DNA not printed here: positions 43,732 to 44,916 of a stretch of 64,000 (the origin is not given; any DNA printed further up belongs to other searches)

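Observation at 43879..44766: Bacterial-type poly(ADP-ribose) glycohydrolase (PARG/DUF2263 macrodomain) in a phage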

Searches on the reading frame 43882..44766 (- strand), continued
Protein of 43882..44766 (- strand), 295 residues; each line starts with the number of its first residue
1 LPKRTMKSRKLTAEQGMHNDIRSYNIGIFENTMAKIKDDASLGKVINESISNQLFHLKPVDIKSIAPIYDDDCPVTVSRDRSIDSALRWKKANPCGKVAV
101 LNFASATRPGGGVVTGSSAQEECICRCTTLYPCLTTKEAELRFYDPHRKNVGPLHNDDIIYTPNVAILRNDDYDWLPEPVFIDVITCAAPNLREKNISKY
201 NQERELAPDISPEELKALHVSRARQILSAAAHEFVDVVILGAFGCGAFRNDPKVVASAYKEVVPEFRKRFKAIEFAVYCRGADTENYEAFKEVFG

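Call 19: find_encoding_contigs(protein=P0028, flank=8000, max_places=2)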
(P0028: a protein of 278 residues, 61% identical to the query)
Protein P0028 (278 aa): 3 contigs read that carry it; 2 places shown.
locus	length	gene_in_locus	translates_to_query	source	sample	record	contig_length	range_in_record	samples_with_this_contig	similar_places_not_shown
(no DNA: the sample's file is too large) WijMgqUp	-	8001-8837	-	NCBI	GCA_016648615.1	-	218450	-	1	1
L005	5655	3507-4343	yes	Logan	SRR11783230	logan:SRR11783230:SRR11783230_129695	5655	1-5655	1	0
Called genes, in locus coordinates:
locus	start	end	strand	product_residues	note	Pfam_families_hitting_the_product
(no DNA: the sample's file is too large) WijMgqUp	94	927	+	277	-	-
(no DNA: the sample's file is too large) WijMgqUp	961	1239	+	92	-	-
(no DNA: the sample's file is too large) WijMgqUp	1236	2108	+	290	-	PF01734:Patatin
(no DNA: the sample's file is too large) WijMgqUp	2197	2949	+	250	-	PF22769:DCD (weak), PF00692:dUTPase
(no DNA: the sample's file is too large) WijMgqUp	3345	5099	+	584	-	-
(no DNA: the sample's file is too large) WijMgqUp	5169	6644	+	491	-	-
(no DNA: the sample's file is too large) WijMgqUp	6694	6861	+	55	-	-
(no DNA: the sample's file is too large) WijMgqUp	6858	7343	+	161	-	-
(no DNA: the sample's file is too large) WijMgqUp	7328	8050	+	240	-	-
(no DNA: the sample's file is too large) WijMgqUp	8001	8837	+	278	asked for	PF10021:PARG_cat_microb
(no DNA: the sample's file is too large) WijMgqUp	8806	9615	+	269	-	-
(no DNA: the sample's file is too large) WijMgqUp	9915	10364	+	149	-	-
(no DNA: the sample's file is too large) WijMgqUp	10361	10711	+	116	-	-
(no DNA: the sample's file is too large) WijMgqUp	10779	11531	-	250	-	-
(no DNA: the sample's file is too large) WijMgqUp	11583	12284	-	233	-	-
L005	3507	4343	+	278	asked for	PF10021:PARG_cat_microb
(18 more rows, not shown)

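Call 28: find_related_loci(query=window:43882-44718:-, collection=viral_contigs, flank=10000)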
Query window:43882-44718:- (279 aa) in viral_contigs; peptide patterns used: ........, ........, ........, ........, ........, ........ (x = any residue, [..] = any of these).
18 stretches matched a pattern; 4 encode a relative of the query (tblastn E <= 1e-3); 4 distinct loci.
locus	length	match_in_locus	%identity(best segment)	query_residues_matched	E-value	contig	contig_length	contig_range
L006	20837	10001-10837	90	1-279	2e-173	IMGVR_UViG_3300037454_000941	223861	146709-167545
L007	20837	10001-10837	89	1-279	3e-172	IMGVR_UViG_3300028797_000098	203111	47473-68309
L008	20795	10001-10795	49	4-279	1e-74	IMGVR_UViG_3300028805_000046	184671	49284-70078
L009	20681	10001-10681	44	57-278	8e-60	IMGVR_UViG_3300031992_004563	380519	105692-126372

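Call 45: find_related_loci(query=A4, collection=genome_contigs, flank=6000)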
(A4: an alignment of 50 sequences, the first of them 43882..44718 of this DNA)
Query A4 (279 aa) in genome_contigs; peptide patterns used: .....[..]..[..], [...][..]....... (x = any residue, [..] = any of these).
600 stretches matched a pattern (row limit reached: there are more); 569 encode a relative of the query (tblastn E <= 1e-3); the best 80 are kept; 80 distinct loci.
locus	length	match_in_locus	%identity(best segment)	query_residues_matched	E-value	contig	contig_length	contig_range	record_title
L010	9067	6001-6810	53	4-277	8e-91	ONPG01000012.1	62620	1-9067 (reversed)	uncultured Bacteroidales bacterium isolate RUG505 genome assembly, contig: scaffold_82, whole genome shotgun sequence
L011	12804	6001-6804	53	6-275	1e-88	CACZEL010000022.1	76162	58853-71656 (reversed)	MAG: uncultured Bacteroidales bacterium isolate RUG12549 genome assembly, contig: RUG12549_asm_22, whole genome shotgun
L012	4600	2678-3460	54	10-274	4e-88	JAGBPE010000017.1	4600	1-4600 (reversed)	MAG: Bacteroidales bacterium isolate RGIG9320 Yak_Abomasum-2__c38304, whole genome shotgun sequence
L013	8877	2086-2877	51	4-271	8e-88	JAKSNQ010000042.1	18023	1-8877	MAG: Paludibacteraceae bacterium isolate Horse_feces155 MAG155_42, whole genome shotgun sequence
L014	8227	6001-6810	51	4-277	2e-87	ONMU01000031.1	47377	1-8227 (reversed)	uncultured Bacteroidales bacterium isolate RUG454 genome assembly, contig: scaffold_1572, whole genome shotgun sequence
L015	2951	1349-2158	51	4-277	4e-89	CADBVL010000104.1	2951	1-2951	MAG: uncultured Bacteroidales bacterium isolate RUG14329 genome assembly, contig: RUG14329_asm_104, whole genome shotgun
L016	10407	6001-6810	51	4-277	2e-87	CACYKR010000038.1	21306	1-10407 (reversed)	MAG: uncultured Bacteroidales bacterium isolate RUG12032 genome assembly, contig: RUG12032_asm_38, whole genome shotgun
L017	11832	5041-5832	53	10-277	2e-84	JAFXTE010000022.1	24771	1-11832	MAG: Bacteroidales bacterium isolate RGIG6723 Sheep_Rumen-2__c1091, whole genome shotgun sequence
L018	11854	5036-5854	50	1-277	2e-84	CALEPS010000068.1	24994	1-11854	MAG TPA_asm: uncultured Bacteroidales bacterium isolate ERR1278073_bin.19_CONCOCT_v1.1_MAG genome assembly, contig: ERZ8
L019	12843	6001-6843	51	1-279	2e-83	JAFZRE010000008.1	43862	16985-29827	MAG: Bacteroidales bacterium isolate RGIG8023 Water_buffalos_Rumen-1__c91559, whole genome shotgun sequence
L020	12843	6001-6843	51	1-279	4e-83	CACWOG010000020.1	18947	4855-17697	MAG: uncultured Bacteroidia bacterium isolate RUG10760 genome assembly, contig: RUG10760_asm_20, whole genome shotgun se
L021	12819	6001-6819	50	6-279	4e-81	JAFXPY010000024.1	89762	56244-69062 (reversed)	MAG: Paludibacteraceae bacterium isolate RGIG6639 Sheep_Rumen-1__c849754, whole genome shotgun sequence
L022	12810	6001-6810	48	4-277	1e-80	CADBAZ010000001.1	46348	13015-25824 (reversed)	MAG: uncultured Bacteroidales bacterium isolate RUG13802 genome assembly, contig: RUG13802_asm_1, whole genome shotgun s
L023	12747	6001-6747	50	10-275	1e-80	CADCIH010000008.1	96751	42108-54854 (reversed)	MAG: uncultured Bacteroidia bacterium isolate RUG14679 genome assembly, contig: RUG14679_asm_8, whole genome shotgun seq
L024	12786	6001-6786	51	6-275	3e-80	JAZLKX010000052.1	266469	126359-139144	MAG: Bacilli bacterium isolate T1900044958_TA20190014.MAGScoT_cleanbin_000039 SGB_3889_k141_1782872, whole genome shotgu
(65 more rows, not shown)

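Call 54: predict_structure(alignment_id=A4)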
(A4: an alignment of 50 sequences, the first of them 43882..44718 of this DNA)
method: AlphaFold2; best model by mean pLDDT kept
length: 279 residues; sequences in the alignment: 50
mean_pLDDT: 84.0   pTM: 0.87
mean pLDDT of the five models: 84.0, 83.4, 81.8, 81.1, 79.6
residues with pLDDT >= 90: 149; 70-90: 79; 50-70: 29; < 50: 22
segments of 3 or more residues with pLDDT < 50: 135-138, 177-190
pLDDT, mean of each block of 10 residues (from residue 1): 74 95 97 96 87 95 93 96 85 70 76 94 86 57 94 95 96 55 38 76 90 96 77 75 95 96 80 90
secondary structure, 60 per line:
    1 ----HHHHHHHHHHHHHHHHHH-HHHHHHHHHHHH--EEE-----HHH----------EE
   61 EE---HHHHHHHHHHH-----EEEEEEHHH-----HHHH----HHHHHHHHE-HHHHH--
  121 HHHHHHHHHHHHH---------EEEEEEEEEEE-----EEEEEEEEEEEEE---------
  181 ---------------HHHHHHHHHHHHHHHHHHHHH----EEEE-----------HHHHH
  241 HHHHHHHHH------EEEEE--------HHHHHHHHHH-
elements in order: H5-22 H24-35 E38-40 E59-62 H66-76 E82-87 H96-99 H104-111 H114-118 H121-133 E143-153 E159-171 H196-216 E221-224 H236-249 E256-260 H269-278

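Call 56: fold_search(model_id=the predicted structure, library=pdb)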
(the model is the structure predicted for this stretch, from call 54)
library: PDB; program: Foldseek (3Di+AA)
matches with E <= 10: 945; with E <= 0.001: 91
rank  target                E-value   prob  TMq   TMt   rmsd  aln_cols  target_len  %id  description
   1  3sih                  6.0e-18  1.00  0.82  0.83   3.2       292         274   27  The X-ray crystal structure of poly(ADP-ribose) glycohydrolase (PARG) from Thermomonospora curvata (released 2011-08-24)
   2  5zdb_A                3.7e-17  1.00  0.73  0.80   3.1       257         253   30  Crystal structure of poly(ADP-ribose) glycohydrolase (PARG) from Deinococcus radiodurans in complex with ADP-ribose (P (released 2019-02-27)
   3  3sij                  2.0e-16  1.00  0.79  0.83   4.5       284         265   27  The X-ray crystal structure of poly(ADP-ribose) glycohydrolase E115A mutant from Thermomonospora curvata (released 2011-08-24)
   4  5zdc_L                2.1e-16  1.00  0.71  0.79   4.1       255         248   30  Crystal structure of poly(ADP-ribose) glycohydrolase (PARG) from Deinococcus radiodurans in complex with ADP-ribose (P (released 2019-02-27)
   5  3sig                  2.9e-16  1.00  0.79  0.83   4.4       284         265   28  The X-ray crystal structure of poly(ADP-ribose) glycohydrolase (PARG) bound to ADP-ribose from Thermomonospora curvata (released 2011-08-24)
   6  5zdb_B                4.3e-16  1.00  0.71  0.78   3.7       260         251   30  Crystal structure of poly(ADP-ribose) glycohydrolase (PARG) from Deinococcus radiodurans in complex with ADP-ribose (P (released 2019-02-27)
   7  5zdc_F                5.2e-16  1.00  0.72  0.79   3.6       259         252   31  Crystal structure of poly(ADP-ribose) glycohydrolase (PARG) from Deinococcus radiodurans in complex with ADP-ribose (P (released 2019-02-27)
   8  5zdc_H                7.8e-16  1.00  0.73  0.80   3.5       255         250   30  Crystal structure of poly(ADP-ribose) glycohydrolase (PARG) from Deinococcus radiodurans in complex with ADP-ribose (P (released 2019-02-27)
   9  5zdg                  1.3e-15  1.00  0.72  0.81   3.4       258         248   31  Crystal structure of poly(ADP-ribose) glycohydrolase (PARG) T267R mutant from Deinococcus radiodurans in complex with AD (released 2019-02-27)
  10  5zde                  2.0e-15  1.00  0.72  0.80   3.4       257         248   31  Crystal structure of poly(ADP-ribose) glycohydrolase (PARG) from Deinococcus radiodurans in complex with ADP-ribose (P32 (released 2019-02-27)
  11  5zdf                  2.4e-15  1.00  0.71  0.79   3.6       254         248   32  Crystal structure of poly(ADP-ribose) glycohydrolase (PARG) T267K mutant from Deinococcus radiodurans in complex with AD (released 2019-02-27)
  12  5zdc_D                2.9e-15  1.00  0.71  0.78   3.7       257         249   32  Crystal structure of poly(ADP-ribose) glycohydrolase (PARG) from Deinococcus radiodurans in complex with ADP-ribose (P (released 2019-02-27)
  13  5zda                  2.7e-14  1.00  0.68  0.77   3.8       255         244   29  Crystal structure of poly(ADP-ribose) glycohydrolase (PARG) from Deinococcus radiodurans in apo form (released 2019-02-27)
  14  6y4y_A                1.0e-05  1.00  0.41  0.52  10.7       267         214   14  The crystal structure of human MACROD2 in space group P41212 (released 2020-09-30)
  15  1zr3_C                1.3e-05  1.00  0.40  0.58   6.4       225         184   12  Crystal structure of the macro-domain of human core histone variant macroH2A1.1 (form B) (released 2006-02-14)
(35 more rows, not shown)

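Call 58: search_solved_structures(query=A4, max_evalue=0.001, show_alignments=5)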
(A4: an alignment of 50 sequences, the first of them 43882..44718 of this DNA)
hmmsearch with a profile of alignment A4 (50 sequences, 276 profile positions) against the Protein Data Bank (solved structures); distinct sequences matched with E-value up to 0.001: 8.
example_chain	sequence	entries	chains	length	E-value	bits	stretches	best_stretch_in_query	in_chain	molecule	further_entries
5zdf_A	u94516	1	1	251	1.9e-45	158.7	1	54-273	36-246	Poly ADP-ribose glycohydrolase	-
5zde_C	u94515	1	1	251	2.2e-45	158.5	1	54-273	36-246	Poly ADP-ribose glycohydrolase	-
5zdd_A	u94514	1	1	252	2.2e-45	158.5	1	54-273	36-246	Poly ADP-ribose glycohydrolase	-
5zdb_A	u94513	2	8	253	2.2e-45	158.4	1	54-273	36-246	Poly ADP-ribose glycohydrolase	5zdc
5zda_A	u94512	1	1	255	2.3e-45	158.4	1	54-273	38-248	poly ADP-ribose glycohydrolase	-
5zdg_C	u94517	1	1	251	2.3e-45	158.4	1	54-273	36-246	Poly APD-ribose glycohydrolase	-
3sig_A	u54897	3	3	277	4.2e-41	144.4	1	51-271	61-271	poly(ADP-ribose) glycohydrolase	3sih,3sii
3sij_A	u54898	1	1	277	5e-40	140.9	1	51-271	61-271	poly(ADP-ribose) glycohydrolase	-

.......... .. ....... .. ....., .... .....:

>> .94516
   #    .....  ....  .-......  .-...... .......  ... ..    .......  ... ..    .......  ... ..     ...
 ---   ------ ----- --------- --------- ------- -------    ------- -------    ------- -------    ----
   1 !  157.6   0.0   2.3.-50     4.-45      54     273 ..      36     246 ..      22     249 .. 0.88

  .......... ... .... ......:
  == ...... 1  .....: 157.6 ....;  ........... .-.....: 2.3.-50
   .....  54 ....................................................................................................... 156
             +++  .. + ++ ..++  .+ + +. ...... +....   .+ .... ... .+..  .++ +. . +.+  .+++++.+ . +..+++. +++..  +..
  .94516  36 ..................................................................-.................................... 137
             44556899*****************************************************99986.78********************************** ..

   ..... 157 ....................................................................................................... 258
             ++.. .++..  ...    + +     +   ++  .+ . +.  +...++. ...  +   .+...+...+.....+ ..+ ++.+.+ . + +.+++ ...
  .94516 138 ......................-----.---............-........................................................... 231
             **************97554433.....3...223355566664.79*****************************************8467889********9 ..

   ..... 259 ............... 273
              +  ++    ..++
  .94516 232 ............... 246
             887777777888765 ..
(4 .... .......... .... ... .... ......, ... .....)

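Call 59: fold_search(model_id=the predicted structure, library=viral)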
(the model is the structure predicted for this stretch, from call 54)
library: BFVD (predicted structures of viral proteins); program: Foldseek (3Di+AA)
matches with E <= 10: 698; with E <= 0.001: 38
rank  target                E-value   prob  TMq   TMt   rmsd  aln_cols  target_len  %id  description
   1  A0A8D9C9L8            6.6e-18  1.00  0.71  0.78   4.5       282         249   25  Gp114 [uncultured marine phage]
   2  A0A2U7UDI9            8.2e-16  1.00  0.72  0.53   5.5       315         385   29  Microbial-type PARG catalytic domain-containing protein [Pandoravirus neocaledonia]
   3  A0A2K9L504            1.5e-15  1.00  0.71  0.73   6.3       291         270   23  Orfan [Tupanvirus deep ocean]
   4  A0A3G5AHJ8            9.1e-15  1.00  0.70  0.63  10.1       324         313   22  Microbial-type PARG catalytic domain-containing protein [Sylvanvirus sp.]
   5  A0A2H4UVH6            1.1e-14  1.00  0.69  0.70   5.4       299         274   25  Microbial-type PARG catalytic domain-containing protein [Bodo saltans virus]
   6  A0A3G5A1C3            2.0e-14  1.00  0.73  0.68   5.1       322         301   23  Microbial-type PARG catalytic domain-containing protein [Harvfovirus sp.]
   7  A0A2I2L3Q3            3.7e-13  1.00  0.66  0.73   5.5       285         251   23  TIGR02452 family protein (DUF2263) [Orpheovirus IHUMI-LCC2]
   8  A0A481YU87            7.0e-13  1.00  0.68  0.80   3.7       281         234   22  Microbial-type PARG catalytic domain-containing protein [Marseillevirus LCMAC102]
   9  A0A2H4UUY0            7.5e-13  1.00  0.70  0.40   5.2       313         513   24  Microbial-type PARG catalytic domain-containing protein [Bodo saltans virus]
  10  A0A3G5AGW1            1.6e-11  1.00  0.60  0.62   7.8       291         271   21  Lysosomal Pro-X carboxypeptidase [Sylvanvirus sp.]
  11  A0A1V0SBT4            2.1e-10  1.00  0.68  0.68   4.4       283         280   17  Uncharacterized protein [Catovirus CTV1]
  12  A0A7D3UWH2            2.1e-10  1.00  0.52  0.78   4.9       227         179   24  DUF2263 protein [Fadolivirus FV1/VV64]
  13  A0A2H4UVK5            2.8e-10  1.00  0.54  0.26   7.3       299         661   19  Uncharacterized protein [Bodo saltans virus]
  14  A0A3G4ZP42            6.1e-10  1.00  0.56  0.61   6.3       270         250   18  Protein CLEC16A [Terrestrivirus sp.]
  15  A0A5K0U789            7.7e-10  1.00  0.61  0.48   7.8       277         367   16  Uncharacterized protein [Yasminevirus sp. GU-2018]
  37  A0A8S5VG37            9.1e-04  1.00  0.35  0.57   4.2       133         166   22  TIGR02452 family protein (Fragment) [Siphoviridae sp. ctjbm8]
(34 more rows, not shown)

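Call 65: find_related_loci(query=A4, collection=viral_contigs, flank=10000)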
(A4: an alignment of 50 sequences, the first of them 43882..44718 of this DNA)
Query A4 (279 aa) in viral_contigs; peptide patterns used: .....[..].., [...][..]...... (x = any residue, [..] = any of these).
259 stretches matched a pattern; 204 encode a relative of the query (tblastn E <= 1e-3); the best 80 are kept; 80 distinct loci.
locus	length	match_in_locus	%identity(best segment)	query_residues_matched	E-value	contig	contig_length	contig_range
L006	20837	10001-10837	90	1-279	4e-172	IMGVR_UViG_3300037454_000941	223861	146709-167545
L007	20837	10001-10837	89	1-279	5e-171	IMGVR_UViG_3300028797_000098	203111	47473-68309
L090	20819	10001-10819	60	7-279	4e-109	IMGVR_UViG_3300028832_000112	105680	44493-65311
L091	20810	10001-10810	53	7-278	8e-92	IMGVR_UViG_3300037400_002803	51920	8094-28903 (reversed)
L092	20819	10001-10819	51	6-278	4e-83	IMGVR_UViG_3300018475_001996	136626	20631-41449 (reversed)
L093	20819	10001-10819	51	6-278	4e-83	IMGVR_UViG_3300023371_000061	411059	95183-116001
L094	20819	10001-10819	51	6-278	4e-83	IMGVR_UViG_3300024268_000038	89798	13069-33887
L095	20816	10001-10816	49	5-277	3e-80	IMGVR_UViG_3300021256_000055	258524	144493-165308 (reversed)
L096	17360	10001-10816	46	4-279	8e-80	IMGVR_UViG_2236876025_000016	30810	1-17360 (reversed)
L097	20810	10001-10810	48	6-279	9e-80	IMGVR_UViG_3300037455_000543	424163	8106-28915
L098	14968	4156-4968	46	4-279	4e-76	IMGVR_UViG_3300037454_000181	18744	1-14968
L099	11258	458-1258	47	9-278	1e-75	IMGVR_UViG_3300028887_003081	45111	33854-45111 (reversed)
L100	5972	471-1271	47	9-278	1e-75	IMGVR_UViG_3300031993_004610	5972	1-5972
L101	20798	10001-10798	47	5-277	5e-75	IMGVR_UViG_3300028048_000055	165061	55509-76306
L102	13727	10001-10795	47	9-279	1e-74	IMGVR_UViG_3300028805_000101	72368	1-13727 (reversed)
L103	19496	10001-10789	47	12-279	6e-75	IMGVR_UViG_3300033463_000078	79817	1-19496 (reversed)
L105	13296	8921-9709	47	9-278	7e-73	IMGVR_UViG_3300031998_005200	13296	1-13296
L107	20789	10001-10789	47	9-278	7e-73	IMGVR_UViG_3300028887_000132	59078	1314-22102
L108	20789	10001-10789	47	9-278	7e-73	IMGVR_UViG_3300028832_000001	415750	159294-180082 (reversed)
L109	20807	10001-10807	45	4-279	5e-72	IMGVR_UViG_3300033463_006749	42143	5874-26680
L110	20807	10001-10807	45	4-279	5e-72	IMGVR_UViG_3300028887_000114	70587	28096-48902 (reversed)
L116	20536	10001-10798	46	9-279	7e-70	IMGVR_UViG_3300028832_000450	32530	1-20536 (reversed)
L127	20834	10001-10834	45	6-279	9e-66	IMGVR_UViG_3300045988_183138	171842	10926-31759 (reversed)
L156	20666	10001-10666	31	40-278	1e-31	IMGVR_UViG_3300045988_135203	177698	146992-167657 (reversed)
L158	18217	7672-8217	39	80-278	4e-31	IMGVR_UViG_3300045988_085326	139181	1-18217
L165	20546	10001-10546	36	81-278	3e-29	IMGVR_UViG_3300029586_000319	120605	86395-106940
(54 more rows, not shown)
